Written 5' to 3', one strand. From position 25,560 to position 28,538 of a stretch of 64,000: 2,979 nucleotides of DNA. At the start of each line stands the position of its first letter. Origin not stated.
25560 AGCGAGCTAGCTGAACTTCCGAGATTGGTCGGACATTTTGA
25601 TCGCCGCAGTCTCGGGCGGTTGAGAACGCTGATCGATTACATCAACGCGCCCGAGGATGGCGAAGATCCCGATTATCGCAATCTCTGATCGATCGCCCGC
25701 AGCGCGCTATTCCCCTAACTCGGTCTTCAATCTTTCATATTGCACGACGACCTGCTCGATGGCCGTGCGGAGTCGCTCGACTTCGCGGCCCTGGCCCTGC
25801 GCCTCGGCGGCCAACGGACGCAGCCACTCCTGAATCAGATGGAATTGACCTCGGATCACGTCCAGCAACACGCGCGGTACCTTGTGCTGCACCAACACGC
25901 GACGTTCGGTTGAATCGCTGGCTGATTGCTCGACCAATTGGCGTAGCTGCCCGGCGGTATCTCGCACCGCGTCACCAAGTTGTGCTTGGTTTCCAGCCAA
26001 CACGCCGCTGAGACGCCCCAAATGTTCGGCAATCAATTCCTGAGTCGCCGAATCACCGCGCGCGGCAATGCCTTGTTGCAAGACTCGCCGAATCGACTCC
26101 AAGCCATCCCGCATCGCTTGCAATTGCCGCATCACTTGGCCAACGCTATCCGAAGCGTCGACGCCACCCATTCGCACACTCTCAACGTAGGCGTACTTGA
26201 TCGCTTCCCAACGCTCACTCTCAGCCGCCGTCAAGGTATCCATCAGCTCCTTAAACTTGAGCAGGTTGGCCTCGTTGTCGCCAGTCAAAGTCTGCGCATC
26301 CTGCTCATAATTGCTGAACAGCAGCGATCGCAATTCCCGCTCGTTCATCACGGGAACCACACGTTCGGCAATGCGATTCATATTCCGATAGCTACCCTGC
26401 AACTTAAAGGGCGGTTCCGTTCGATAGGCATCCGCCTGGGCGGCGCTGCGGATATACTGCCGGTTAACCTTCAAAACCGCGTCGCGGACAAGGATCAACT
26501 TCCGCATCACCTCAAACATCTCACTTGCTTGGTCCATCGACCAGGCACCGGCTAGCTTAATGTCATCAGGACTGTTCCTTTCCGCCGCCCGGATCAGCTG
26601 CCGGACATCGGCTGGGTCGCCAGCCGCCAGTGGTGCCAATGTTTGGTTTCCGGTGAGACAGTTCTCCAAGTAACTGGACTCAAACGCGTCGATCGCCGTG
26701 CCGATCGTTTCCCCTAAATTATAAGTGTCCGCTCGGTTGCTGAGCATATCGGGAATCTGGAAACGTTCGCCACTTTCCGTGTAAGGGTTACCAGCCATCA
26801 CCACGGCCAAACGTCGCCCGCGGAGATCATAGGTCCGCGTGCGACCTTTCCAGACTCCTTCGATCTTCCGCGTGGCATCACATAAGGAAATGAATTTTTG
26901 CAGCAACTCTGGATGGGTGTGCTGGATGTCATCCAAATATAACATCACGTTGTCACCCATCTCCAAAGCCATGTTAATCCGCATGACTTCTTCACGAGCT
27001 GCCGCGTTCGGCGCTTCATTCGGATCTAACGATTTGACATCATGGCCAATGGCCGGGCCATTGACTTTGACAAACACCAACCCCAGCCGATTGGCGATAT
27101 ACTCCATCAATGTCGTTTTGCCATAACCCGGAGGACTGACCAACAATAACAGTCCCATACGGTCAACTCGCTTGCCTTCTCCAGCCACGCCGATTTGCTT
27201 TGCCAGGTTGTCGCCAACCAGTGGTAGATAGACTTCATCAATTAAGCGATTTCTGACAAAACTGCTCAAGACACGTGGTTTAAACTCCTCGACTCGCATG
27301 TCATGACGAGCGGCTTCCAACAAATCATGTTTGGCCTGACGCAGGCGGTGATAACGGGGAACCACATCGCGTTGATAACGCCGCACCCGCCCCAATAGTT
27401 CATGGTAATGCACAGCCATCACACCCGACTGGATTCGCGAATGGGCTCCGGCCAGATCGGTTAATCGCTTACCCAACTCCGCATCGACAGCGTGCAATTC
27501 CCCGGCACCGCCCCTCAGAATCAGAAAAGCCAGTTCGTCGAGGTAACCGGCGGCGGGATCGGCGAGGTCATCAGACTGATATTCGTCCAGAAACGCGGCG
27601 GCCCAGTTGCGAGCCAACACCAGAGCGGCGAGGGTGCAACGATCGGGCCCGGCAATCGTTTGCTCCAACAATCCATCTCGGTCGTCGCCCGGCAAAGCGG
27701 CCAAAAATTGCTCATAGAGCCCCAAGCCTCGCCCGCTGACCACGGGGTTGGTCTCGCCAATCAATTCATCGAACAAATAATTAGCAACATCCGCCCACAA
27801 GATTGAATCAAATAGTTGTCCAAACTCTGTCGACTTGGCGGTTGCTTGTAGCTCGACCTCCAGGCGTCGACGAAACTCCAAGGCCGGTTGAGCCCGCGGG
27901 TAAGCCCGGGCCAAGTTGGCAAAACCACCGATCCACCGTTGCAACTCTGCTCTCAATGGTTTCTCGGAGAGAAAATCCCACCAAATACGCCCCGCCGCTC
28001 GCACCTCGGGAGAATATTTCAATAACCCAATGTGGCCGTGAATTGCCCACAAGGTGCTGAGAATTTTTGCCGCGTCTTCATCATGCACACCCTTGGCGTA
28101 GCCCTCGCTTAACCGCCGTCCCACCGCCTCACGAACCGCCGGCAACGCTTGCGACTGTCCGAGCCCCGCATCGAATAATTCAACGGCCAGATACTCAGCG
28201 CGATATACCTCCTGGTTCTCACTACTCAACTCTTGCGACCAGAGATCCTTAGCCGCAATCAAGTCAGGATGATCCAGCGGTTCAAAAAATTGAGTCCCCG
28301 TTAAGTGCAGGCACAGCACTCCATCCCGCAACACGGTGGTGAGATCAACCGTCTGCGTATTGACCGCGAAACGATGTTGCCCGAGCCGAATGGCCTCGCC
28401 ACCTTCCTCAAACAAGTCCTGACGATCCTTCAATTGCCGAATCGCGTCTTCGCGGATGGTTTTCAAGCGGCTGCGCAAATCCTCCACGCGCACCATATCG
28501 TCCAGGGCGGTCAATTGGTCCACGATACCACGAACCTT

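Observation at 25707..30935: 1742-aa protein: single AAA+ module (Walker A near aa 1265) embedded in ~1100 aa N-terminal and ~350 aa C-terminal unassigned, coiled-coil-rich sequence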

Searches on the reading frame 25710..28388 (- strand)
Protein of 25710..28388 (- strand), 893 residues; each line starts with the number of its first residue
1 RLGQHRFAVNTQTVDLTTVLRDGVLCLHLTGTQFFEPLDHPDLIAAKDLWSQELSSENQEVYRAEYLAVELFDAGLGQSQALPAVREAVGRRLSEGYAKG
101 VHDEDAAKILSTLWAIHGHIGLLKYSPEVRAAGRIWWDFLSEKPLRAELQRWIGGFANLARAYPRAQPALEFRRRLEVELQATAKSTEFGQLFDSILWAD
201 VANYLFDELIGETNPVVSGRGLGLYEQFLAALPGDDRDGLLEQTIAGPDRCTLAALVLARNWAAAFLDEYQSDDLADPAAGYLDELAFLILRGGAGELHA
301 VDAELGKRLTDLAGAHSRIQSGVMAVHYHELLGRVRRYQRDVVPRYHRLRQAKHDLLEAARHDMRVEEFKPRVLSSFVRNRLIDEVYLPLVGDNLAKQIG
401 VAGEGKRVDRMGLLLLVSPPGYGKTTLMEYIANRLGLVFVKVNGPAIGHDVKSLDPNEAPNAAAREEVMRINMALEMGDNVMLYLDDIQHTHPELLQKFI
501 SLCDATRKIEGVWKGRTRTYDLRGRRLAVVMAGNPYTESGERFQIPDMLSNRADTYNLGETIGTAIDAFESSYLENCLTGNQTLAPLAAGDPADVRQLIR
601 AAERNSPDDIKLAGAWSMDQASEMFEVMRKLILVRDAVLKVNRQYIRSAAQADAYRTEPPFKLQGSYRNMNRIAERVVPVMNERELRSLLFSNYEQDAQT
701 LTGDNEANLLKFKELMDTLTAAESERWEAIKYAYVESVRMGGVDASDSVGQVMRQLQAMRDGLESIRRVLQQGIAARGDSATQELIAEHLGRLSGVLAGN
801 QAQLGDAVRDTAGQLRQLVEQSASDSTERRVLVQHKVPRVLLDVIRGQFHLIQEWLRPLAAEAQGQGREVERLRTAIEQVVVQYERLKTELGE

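Call 53: predict_structure(alignment_id=A3)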
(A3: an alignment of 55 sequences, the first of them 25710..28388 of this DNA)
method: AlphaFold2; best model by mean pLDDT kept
length: 893 residues; sequences in the alignment: 55
mean_pLDDT: 82.8   pTM: 0.67
mean pLDDT of the five models: 82.8, 81.6, 79.6, 79.2, 78.9
residues with pLDDT >= 90: 415; 70-90: 266; 50-70: 197; < 50: 15
segments of 3 or more residues with pLDDT < 50: 825-837
pLDDT, mean of each block of 10 residues (from residue 1): 74 91 94 93 94 94 97 94 95 89 97 95 94 94 93 89 91 96 92 92 95 87 93 76 59 88 91 84 94 88 94 95 96 95 95 95 90 69 80 78 61 67 82 89 92 94 95 93 90 87 77 93 85 75 70 65 71 86 88 89 87 88 94 92 82 80 86 93 94 88 84 93 89 77 59 61 60 57 66 64 61 64 51 47 61 62 59 69 67 61
secondary structure, 60 per line:
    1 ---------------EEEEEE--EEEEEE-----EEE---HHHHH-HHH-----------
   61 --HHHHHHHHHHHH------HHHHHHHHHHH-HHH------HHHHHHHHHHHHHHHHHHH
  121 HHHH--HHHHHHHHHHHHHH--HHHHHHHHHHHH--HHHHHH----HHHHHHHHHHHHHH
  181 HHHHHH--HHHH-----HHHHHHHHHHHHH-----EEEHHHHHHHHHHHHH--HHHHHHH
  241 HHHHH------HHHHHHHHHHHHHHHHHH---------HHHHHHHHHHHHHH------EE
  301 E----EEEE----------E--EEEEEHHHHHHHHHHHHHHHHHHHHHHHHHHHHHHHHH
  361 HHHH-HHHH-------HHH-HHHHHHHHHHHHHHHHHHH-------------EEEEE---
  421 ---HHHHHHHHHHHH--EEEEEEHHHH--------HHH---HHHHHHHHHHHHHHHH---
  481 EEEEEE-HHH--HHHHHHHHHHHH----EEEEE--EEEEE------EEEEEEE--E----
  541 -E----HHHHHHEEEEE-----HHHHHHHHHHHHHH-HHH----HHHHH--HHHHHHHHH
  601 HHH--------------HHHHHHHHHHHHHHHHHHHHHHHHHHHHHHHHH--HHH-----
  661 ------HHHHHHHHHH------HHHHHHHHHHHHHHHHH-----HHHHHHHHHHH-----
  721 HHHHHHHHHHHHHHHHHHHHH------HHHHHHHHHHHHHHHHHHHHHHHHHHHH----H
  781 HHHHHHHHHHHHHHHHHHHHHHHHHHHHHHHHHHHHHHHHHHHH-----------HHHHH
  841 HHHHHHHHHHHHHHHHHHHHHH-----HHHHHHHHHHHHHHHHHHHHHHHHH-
elements in order (helices of 4 or more, strands of 3 or more residues): E16-21 E24-29 E35-37 H41-45 H63-74 H81-91 H102-124 H127-140 H143-154 H157-162 H167-186 H189-192 H198-210 E216-218 H219-231 H234-245 H252-269 H279-292 E299-301 E306-309 E323-327 H328-364 H366-369 H381-399 E413-417 H424-435 E438-443 H444-447 H462-477 E481-486 H493-504 E509-513 E516-520 E527-533 H547-552 E553-557 H563-576 H585-589 H592-603 H618-650 H667-676 H683-699 H705-715 H721-741 H748-775 H780-824 H836-862 H868-892

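Call 55: fold_search(model_id=the predicted structure, library=pdb)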
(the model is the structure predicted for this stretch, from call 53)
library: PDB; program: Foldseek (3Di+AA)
matches with E <= 10: 637; with E <= 0.001: 104
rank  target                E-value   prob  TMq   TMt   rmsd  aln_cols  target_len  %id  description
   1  9dx3_F                1.9e-05  1.00  0.15  0.38   9.1       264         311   17  EcRuvB 9-mer pre-assembly complex (released 2026-01-21)
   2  7w1y_6                2.9e-05  1.00  0.13  0.16  22.5       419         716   14  Human MCM double hexamer bound to natural DNA duplex (polyAT/polyTA) (released 2023-02-08)
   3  9qh4_A                5.2e-05  1.00  0.17  0.49   9.1       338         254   15  NorQ hexamer from Paracoccus denitrificans (released 2026-03-25)
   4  6l1q_A                6.4e-05  1.00  0.16  0.44  12.8       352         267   13  Crystal structure of AfCbbQ2, a MoxR AAA+-ATPase and CbbQO-type Rubisco activase from Acidithiobacillus ferrooxidans (released 2019-12-18)
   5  9qh4_F                7.3e-05  1.00  0.18  0.51   8.2       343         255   15  NorQ hexamer from Paracoccus denitrificans (released 2026-03-25)
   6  7uiw_A                8.3e-05  1.00  0.17  0.26  27.1       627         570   14  ClpAP complex bound to ClpS N-terminal extension, class IIb (released 2022-11-09)
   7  9qh8_F                9.5e-05  1.00  0.16  0.46  11.8       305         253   16  reduced NorQ-NorD VWA domain complex from Paracoccus denitrificans (released 2026-03-25)
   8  9dx3_A                1.3e-04  1.00  0.15  0.38  10.2       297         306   16  EcRuvB 9-mer pre-assembly complex (released 2026-01-21)
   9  9qh8_A                1.3e-04  1.00  0.19  0.56   7.0       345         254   16  reduced NorQ-NorD VWA domain complex from Paracoccus denitrificans (released 2026-03-25)
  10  7ln1_C                1.3e-04  1.00  0.14  0.17  11.0       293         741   19  Cryo-EM structure of human p97 in complex with Npl4/Ufd1 and Ub6 (Class 3) (released 2021-09-15)
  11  8xqw_B                1.6e-04  0.96  0.15  0.17  33.9       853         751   13  Cryo-EM structure of the Ycf2-FtsHi motor complex from Chlamydomonas reinhardtii in AMPPNP bound state (released 2024-09-11)
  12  8b9d_4                1.7e-04  1.00  0.16  0.20  19.3       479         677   15  Human replisome bound by Pol Alpha (released 2023-08-09)
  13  8efv_B                1.8e-04  1.00  0.12  0.31   9.4       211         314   18  Structure of single homo-hexameric Holliday junction ATP-dependent DNA helicase RuvB motor (released 2023-05-10)
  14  8efv_A                1.8e-04  1.00  0.13  0.31   9.9       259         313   17  Structure of single homo-hexameric Holliday junction ATP-dependent DNA helicase RuvB motor (released 2023-05-10)
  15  7t3i_A                1.8e-04  1.00  0.16  0.22  16.4       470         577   15  CryoEM structure of the Rix7 D2 Walker B mutant (released 2022-03-02)
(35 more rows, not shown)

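Call 72: search_solved_structures(query=A3, max_evalue=1, show_alignments=2)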
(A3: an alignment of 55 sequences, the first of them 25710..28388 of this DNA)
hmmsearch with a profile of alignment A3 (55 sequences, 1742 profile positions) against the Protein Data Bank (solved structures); distinct sequences matched with E-value up to 1: 87 (the best 60 are shown).
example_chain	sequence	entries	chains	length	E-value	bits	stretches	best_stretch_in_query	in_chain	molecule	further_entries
7swl_A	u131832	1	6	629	0.002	18.7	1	1251-1317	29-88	Rix7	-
6mat_A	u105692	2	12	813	0.0031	18.1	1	1251-1317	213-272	Rix7 mutant | Rix7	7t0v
7t3i_A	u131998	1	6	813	0.0031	18.1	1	1251-1317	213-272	Rix7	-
9bji_A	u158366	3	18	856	0.0046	17.5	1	1282-1317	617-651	Nuclear valosin-containing protein-like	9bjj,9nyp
9dx3_A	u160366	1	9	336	0.0087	16.5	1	1277-1315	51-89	Holliday junction branch migration complex subunit RuvB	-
9dx4_A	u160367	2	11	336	0.0089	16.5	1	1277-1315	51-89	Holliday junction branch migration complex subunit RuvB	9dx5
8a3k_UNK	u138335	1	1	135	0.019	15.4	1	1618-1739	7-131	sc-apCC-4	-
1ixr_C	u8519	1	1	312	0.031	14.7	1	1284-1317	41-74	RuvB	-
1ixs_B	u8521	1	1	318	0.031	14.7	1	1284-1317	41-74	RuvB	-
8efv_D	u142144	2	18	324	0.032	14.7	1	1284-1317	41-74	Holliday junction ATP-dependent DNA helicase RuvB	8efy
1hqc_A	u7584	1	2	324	0.032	14.7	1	1284-1317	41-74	RUVB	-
6chs_H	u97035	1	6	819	0.045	14.2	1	1284-1317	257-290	Putative cell division control protein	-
7rld_A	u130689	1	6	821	0.048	14.1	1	1284-1317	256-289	Transitional endoplasmic reticulum ATPase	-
7rl6_A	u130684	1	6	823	0.048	14.1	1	1284-1317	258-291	Transitional endoplasmic reticulum ATPase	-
9mpq_A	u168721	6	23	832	0.049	14.1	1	1284-1317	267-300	Transitional endoplasmic reticulum ATPase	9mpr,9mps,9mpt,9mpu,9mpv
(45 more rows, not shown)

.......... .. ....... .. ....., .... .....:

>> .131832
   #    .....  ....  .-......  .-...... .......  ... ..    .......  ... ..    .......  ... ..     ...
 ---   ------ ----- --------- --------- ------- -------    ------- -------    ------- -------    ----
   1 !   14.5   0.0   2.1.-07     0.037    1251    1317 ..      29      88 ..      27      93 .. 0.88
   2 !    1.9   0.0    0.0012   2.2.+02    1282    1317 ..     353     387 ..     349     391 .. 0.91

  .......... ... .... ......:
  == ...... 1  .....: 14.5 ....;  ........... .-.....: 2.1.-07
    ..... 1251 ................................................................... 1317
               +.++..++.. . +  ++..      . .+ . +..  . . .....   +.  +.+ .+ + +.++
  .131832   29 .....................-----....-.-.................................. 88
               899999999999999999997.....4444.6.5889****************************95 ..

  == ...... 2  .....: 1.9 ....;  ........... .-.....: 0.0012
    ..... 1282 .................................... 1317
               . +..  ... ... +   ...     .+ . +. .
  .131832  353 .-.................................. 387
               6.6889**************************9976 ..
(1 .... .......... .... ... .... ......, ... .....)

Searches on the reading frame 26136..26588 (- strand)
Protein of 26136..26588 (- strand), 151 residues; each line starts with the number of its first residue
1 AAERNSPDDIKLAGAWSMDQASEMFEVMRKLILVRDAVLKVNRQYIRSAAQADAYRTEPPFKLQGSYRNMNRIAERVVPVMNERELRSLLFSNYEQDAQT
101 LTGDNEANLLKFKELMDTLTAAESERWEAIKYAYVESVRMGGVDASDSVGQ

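Call 75: search_protein_families(library=pfam, proteins=[window:26136-26588:-], max_evalue=1)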
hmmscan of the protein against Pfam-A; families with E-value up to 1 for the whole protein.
window:26136-26588:- (151 aa): 2 families
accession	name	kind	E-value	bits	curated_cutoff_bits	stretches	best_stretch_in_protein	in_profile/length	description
PF10136.14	SpecificRecomb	-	0.045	12.5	24.6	1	21-140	29-152/639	Site-specific recombinase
PF18949.5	DUF5693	-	0.082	11.8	29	1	43-123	232-298/609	Family of unknown function (DUF5693)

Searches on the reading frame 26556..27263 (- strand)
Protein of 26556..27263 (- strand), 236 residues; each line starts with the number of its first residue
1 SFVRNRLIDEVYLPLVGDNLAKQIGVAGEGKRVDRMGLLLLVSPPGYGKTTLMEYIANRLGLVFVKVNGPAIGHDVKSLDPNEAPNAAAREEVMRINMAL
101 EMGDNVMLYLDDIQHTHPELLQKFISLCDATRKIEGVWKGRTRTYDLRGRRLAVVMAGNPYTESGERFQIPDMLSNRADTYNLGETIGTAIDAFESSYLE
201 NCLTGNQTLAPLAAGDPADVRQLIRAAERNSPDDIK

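Call 75: search_protein_families(library=pfam, proteins=[window:26556-27263:-], max_evalue=1)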
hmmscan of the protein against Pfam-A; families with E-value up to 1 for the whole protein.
window:26556-27263:- (236 aa): 15 families
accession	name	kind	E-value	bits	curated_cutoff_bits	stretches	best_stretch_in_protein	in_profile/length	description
PF00004.35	AAA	-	3.1e-07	31.3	21.2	1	39-115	1-68/131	ATPase family associated with various cellular activities (AAA)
PF13401.12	AAA_22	-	5.1e-06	27.3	27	1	36-130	5-110/130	AAA domain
PF07728.20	AAA_5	-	6.4e-06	26.7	22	1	39-163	2-126/139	AAA domain (dynein-related subfamily)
PF05496.18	RuvB_N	-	9.8e-06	25.9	27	1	24-74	21-71/159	Holliday junction DNA helicase RuvB P-loop domain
PF13191.12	AAA_16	-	0.014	16.3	32.6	1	35-60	23-48/167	AAA ATPase domain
PF13238.12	AAA_18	-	0.043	14.7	29.4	1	41-98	3-60/128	AAA domain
PF20720.3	nSTAND3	-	0.046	13.9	27.2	1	34-60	15-41/155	Novel STAND NTPase 3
PF13671.12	AAA_33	-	0.16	12.7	27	1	38-82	1-43/143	AAA domain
PF13207.12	AAA_17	-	0.16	12.7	27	1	44-65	3-24/136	AAA domain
PF01314.23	AFOR_C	-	0.2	11.2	27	1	179-226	128-172/385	Aldehyde ferredoxin oxidoreductase, domains 2 & 3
PF24883.2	NPHP3_N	-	0.21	12.2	24.8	1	37-60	23-46/164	Nephrocystin 3, N-terminal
PF00910.28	RNA_helicase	-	0.22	12.5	21.5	1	40-61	2-23/105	RNA helicase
PF03266.21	NTPase_1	-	0.23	11.8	23.9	1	40-69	3-32/168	NTPase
PF02367.23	TsaE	-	0.27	11.6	26.6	1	32-68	22-52/128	Threonylcarbamoyl adenosine biosynthesis protein TsaE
PF00931.28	NB-ARC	-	0.28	10.8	23.5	0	35-59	17-41/248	NB-ARC domain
